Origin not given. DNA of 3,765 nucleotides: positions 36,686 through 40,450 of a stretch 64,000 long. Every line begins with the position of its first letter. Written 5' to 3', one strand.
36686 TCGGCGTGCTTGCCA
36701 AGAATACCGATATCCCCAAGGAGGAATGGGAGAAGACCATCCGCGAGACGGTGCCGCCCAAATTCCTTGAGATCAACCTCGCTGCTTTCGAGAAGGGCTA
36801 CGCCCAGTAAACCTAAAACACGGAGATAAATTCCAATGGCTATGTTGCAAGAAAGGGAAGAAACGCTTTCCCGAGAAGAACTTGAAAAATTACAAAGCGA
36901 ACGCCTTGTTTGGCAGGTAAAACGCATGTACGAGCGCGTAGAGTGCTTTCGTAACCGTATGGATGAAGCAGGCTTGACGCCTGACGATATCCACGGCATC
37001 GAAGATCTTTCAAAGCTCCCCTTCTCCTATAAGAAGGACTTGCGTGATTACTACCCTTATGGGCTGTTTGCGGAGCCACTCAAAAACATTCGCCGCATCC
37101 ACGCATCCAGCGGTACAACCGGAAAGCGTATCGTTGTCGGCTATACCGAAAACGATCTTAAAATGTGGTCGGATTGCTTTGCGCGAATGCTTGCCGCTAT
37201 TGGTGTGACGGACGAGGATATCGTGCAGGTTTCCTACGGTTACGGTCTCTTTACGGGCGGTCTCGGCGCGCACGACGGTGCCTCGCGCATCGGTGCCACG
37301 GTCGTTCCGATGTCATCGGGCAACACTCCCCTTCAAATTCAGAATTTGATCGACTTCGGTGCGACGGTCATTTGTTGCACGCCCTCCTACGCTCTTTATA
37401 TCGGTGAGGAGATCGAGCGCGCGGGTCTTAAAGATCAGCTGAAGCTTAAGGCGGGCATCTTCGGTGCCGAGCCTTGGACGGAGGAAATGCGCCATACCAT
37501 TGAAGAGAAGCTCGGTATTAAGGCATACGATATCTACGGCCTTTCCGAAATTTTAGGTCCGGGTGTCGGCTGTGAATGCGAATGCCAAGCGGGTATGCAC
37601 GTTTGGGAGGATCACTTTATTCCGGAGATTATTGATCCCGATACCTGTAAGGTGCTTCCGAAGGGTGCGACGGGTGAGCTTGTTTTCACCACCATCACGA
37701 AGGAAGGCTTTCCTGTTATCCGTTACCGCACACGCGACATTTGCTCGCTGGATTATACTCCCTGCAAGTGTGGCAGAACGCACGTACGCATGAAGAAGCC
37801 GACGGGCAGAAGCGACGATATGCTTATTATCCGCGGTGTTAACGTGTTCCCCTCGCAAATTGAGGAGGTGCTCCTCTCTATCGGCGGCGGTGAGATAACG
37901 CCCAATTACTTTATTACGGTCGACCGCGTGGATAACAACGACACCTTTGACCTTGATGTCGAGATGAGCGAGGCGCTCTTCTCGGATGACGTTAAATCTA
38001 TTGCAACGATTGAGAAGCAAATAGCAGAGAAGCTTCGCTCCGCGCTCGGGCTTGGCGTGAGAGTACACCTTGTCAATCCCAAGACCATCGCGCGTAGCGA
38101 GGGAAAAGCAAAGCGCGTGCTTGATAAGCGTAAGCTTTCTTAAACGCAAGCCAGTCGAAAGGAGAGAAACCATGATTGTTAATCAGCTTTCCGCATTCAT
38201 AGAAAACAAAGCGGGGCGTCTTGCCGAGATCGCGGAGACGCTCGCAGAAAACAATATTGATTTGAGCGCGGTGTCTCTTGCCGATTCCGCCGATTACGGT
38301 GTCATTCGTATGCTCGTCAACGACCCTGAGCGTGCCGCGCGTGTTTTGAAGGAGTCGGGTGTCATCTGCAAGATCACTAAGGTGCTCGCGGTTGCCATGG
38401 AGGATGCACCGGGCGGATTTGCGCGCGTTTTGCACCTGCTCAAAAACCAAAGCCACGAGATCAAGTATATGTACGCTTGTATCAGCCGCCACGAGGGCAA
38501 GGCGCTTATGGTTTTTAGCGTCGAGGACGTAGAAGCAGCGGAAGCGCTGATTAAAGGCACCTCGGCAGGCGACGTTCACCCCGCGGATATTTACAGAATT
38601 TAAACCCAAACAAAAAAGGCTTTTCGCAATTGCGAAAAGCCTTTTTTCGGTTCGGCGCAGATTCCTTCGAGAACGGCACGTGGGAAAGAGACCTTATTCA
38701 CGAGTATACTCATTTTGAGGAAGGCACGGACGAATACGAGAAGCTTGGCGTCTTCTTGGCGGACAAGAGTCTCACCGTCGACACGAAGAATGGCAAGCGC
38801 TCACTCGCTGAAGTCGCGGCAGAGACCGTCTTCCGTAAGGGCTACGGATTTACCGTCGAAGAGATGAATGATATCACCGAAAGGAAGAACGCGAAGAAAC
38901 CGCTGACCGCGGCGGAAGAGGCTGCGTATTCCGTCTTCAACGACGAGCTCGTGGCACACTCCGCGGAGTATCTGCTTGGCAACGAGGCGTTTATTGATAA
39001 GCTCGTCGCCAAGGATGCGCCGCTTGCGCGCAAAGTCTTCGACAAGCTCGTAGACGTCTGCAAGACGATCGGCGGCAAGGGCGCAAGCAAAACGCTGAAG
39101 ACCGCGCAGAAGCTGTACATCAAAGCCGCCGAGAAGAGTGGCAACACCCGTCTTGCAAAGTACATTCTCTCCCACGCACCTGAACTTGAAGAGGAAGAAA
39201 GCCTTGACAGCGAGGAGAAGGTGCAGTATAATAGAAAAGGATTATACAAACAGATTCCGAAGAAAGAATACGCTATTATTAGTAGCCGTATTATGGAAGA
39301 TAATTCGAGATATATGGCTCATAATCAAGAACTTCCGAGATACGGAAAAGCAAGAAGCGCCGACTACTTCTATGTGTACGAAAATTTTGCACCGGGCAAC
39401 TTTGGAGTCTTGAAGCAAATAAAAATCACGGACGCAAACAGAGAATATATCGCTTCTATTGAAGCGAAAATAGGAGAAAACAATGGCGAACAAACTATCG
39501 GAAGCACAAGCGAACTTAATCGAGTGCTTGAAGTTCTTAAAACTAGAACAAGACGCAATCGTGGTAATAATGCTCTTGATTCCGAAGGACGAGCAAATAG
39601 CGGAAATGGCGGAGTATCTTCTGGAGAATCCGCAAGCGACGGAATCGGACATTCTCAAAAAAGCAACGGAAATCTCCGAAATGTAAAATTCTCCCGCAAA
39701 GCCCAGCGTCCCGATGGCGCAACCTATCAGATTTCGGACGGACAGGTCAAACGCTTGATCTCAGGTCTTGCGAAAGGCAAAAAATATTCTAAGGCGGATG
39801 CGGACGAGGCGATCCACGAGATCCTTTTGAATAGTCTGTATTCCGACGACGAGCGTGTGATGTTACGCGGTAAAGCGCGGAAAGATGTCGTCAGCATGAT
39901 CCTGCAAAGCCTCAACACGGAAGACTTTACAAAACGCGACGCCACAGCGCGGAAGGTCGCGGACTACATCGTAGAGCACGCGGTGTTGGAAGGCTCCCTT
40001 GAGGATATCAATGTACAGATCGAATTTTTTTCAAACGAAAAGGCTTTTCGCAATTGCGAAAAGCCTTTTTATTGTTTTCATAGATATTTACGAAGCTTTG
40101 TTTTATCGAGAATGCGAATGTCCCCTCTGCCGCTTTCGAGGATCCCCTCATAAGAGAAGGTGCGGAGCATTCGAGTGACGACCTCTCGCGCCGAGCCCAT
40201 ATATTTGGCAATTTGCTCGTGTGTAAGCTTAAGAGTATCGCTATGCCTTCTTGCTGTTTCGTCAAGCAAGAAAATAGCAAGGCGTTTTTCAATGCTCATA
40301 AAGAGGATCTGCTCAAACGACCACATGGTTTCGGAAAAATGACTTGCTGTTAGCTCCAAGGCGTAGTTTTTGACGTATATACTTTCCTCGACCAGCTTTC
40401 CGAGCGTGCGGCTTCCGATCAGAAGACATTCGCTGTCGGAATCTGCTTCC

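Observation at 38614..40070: A 1.4-kb foreign block is bracketed by two identical copies of a 33-nt palindromic terminator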

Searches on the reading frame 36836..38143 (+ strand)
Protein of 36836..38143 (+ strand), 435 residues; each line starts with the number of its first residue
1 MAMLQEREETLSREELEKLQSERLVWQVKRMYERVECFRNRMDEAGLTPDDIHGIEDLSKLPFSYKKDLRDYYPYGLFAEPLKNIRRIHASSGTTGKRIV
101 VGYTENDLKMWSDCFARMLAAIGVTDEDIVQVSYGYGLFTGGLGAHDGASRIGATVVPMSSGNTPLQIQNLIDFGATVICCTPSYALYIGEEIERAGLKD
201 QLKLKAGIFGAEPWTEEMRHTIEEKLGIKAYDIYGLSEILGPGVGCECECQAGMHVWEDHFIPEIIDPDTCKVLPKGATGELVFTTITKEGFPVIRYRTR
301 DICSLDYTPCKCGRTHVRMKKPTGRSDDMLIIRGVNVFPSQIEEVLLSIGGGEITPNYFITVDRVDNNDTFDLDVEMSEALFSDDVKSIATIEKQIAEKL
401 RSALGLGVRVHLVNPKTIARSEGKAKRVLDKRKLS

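Call 18: find_related_loci(query=window:36836-38143:+, collection=genome_contigs, flank=5000)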
Query window:36836-38143:+ (435 aa) in genome_contigs; peptide patterns used: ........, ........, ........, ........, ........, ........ (x = any residue, [..] = any of these).
413 stretches matched a pattern; 350 encode a relative of the query (tblastn E <= 1e-3); the best 80 are kept; 80 distinct loci.
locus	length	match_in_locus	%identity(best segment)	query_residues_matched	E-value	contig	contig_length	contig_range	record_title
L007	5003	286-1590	95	1-435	0e+0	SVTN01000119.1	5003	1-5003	MAG: Oscillospiraceae bacterium isolate SIG696 NODE_235153_length_5003_cov_1.428835, whole genome shotgun sequence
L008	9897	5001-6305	92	1-435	0e+0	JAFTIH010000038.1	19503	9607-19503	MAG: Clostridia bacterium isolate RGIG3844 Roe_deer_Cecum-1__c609511, whole genome shotgun sequence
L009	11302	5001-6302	88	1-434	0e+0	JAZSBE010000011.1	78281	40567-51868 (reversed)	MAG: Eubacteriales bacterium isolate T1900044928_TS20190394.MAGScoT_cleanbin_000057 SGB_3403_k141_1806714, whole genome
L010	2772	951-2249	88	1-433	0e+0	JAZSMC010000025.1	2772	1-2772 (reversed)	MAG: Eubacteriales bacterium isolate T1900044555_TS20190021.MAGScoT_cleanbin_000081 SGB_295_k141_3324203, whole genome s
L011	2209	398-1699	87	1-434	0e+0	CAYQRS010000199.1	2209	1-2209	MAG TPA_asm: uncultured Eubacteriales bacterium isolate SRP350583_co2_305 genome assembly, contig: NODE_70208_length_220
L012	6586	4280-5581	87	1-434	0e+0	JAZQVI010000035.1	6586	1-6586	MAG: Eubacteriales bacterium isolate T1900045170_TC20190164.MAGScoT_cleanbin_000025 SGB_5183_k141_33769, whole genome sh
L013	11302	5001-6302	87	1-434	0e+0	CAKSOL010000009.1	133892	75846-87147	MAG: uncultured Eubacteriales bacterium isolate REFINED_METABAT215_TOP10_CONTIGS_1500_ASSEMBLY_K77_MERGED__Hadza_PheChl_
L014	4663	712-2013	83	1-434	0e+0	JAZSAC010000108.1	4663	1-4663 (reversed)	MAG: Acutalibacteraceae bacterium isolate T1900044941_TS20190407.MAGScoT_cleanbin_000004 SGB_3461_k141_1087030, whole ge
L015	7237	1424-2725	81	1-434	0e+0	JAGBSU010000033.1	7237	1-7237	MAG: Clostridia bacterium isolate RGIG9414 Yak_Cecum-2__c142326, whole genome shotgun sequence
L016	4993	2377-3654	80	9-434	0e+0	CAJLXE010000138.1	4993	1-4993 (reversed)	MAG TPA_asm: uncultured Clostridia bacterium isolate ERR321620-bin.37 genome assembly, contig: NODE_9887_length_4993_cov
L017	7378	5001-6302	79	1-434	0e+0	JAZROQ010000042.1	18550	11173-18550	MAG: Acutalibacteraceae bacterium isolate T1900045392_YK20190082.MAGScoT_cleanbin_000003 SGB_6933_k141_3201430, whole ge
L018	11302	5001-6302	79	1-434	0e+0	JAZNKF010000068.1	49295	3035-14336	MAG: Acutalibacteraceae bacterium isolate T1900044677_TS20190143.MAGScoT_cleanbin_000009 SGB_1644_k141_1664225, whole ge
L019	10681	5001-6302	79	1-434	0e+0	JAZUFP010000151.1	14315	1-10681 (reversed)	MAG: Acutalibacteraceae bacterium isolate T1900045293_TH20190063.MAGScoT_cleanbin_000020 SGB_6052_k141_2076639, whole ge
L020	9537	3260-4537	80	9-434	0e+0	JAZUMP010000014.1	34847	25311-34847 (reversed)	MAG: Christensenellaceae bacterium isolate T1900044892_TS20190358.MAGScoT_cleanbin_000012 SGB_3264_k141_204400, whole ge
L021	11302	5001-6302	79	1-434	0e+0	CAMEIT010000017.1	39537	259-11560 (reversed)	MAG: uncultured Clostridia bacterium isolate SRR15057928_bin.10_metaWRAP_v1.3_MAG genome assembly, contig: ERZ10407477.3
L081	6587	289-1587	76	4-435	0e+0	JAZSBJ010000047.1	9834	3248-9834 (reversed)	MAG: Eubacteriales bacterium isolate T1900044928_TS20190394.MAGScoT_cleanbin_000028 SGB_3398_k141_1651091, whole genome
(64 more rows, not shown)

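Call 97: search_protein_families(library=pfam, proteins=[L081:2083-4881:+], max_evalue=0.001)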
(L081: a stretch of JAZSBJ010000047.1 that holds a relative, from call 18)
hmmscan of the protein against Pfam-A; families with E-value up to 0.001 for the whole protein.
L081:2083-4881:+ (932 aa): 1 family
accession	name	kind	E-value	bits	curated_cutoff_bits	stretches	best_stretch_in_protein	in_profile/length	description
PF18760.7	ART-PolyVal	-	1.4e-18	68.4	31.2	1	377-500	1-139/140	ADP-Ribosyltransferase in polyvalent proteins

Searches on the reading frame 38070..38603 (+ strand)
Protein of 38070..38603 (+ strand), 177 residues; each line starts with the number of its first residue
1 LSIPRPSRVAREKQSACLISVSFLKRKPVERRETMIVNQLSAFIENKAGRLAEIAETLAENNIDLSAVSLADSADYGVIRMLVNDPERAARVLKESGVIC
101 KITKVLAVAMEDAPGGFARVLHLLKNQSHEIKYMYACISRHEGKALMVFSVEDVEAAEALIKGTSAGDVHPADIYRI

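Call 5: search_protein_families(library=pfam, proteins=[window:38070-38603:+], max_evalue=1)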
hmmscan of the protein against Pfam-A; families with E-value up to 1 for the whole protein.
window:38070-38603:+ (177 aa): 8 families
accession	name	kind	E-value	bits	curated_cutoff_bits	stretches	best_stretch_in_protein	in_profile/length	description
PF19571.5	ACT_8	-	9.8e-26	90.6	23.5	1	35-162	1-126/141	ACT domain pair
PF01842.31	ACT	-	3.2e-11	43.2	27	2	40-95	3-60/66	ACT domain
PF22629.2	ACT_AHAS_ss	-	4.2e-10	40.1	27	2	40-95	1-58/67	AHAS small subunit-like ACT domain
PF13291.12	ACT_4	-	2.8e-05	25.1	27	1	39-87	8-60/80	ACT domain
PF13840.12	ACT_7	-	0.001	19.3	27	1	48-79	21-51/65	ACT domain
PF01196.24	Ribosomal_L17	-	0.0055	18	27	1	57-128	27-86/97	Ribosomal protein L17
PF00585.24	Thr_dehydrat_C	-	0.026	14.8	27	1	105-169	12-76/91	C-terminal regulatory domain of Threonine dehydratase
PF22468.2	ACT_9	-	0.11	12.8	27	0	46-73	10-37/61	ACT domain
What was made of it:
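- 38172..38603 (+): ACT-domain gene, the last gene of the ior/paaK operon. Its stop is 8 nt before the palindrome. Pfam ACT_8 9.8e-26 (call 5).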

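Call 82: find_encoding_contigs(protein=window:38172-38603:+, flank=5000, max_places=10)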
Protein window:38172-38603:+ (143 aa): 8 contigs read that carry it; 7 places shown.
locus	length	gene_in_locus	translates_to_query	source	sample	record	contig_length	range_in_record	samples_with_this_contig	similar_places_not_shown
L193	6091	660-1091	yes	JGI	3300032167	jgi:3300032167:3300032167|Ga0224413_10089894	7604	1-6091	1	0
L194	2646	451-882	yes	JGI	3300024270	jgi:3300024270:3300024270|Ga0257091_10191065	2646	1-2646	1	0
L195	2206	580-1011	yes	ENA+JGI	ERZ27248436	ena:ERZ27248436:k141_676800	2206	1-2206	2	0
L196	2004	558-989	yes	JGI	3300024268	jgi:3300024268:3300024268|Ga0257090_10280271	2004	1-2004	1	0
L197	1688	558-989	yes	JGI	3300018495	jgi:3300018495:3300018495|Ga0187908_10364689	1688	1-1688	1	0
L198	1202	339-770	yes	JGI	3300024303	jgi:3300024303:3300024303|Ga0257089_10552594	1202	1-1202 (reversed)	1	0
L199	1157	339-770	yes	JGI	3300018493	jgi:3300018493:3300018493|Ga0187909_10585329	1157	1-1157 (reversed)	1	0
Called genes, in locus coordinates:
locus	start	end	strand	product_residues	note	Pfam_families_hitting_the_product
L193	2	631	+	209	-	?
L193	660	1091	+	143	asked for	PF01842:ACT (weak), PF19571:ACT_8, PF22629:ACT_AHAS_ss (faint)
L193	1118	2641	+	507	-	-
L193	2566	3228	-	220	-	PF00027:cNMP_binding (weak), PF13545:HTH_Crp_2, PF00325:Crp (weak)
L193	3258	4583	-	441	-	PF01276:OKR_DC_1, PF01053:Cys_Met_Meta_PP (weak), PF03711:OKR_DC_1_C (weak)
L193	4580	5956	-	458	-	PF05402:PqqD (weak), PF13353:Fer4_12, PF04055:Radical_SAM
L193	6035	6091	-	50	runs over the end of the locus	PF13165:SCIFF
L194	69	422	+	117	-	PF14535:AMP-binding_C_2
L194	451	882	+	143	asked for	PF01842:ACT (weak), PF19571:ACT_8, PF22629:ACT_AHAS_ss (faint)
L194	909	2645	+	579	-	?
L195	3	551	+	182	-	PF14535:AMP-binding_C_2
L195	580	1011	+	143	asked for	PF01842:ACT (weak), PF19571:ACT_8, PF22629:ACT_AHAS_ss (faint)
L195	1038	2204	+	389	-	?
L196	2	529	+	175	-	?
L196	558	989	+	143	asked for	PF01842:ACT (weak), PF19571:ACT_8, PF22629:ACT_AHAS_ss (faint)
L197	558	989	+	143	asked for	PF01842:ACT (weak), PF19571:ACT_8, PF22629:ACT_AHAS_ss (faint)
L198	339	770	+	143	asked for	PF01842:ACT (weak), PF19571:ACT_8, PF22629:ACT_AHAS_ss (faint)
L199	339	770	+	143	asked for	PF01842:ACT (weak), PF19571:ACT_8, PF22629:ACT_AHAS_ss (faint)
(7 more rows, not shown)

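Call 97: search_protein_families(library=pfam, proteins=[L194:909-2645:+], max_evalue=0.001)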
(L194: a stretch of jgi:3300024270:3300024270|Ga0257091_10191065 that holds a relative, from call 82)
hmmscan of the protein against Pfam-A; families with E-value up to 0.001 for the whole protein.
L194:909-2645:+ (579 aa): 0 families

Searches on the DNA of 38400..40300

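Call 66: search_rna_families(source=window, start=38400, end=40300, threshold=evalue, max_evalue=1)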
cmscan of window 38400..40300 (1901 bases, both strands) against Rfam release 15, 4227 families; matches with E-value up to 1: 3.
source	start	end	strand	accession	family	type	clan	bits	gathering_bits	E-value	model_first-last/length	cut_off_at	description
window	40039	40101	-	RF02844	RefA9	Gene; antisense;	-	27.3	49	0.16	1-64/64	no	Enterococcus sRNA A9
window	40035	40072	+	RF03996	mir-3012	Gene; miRNA;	-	21.5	90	0.75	1-68/68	no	mir-3012 microRNA precursor family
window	40038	40069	+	RF02867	ncS011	Gene; sRNA;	-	18.9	48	0.042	173-204/207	no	Burkholderia sRNA 11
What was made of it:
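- Tried and rejected: Rfam on the region gave only sub-threshold hairpin hits (call 66).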
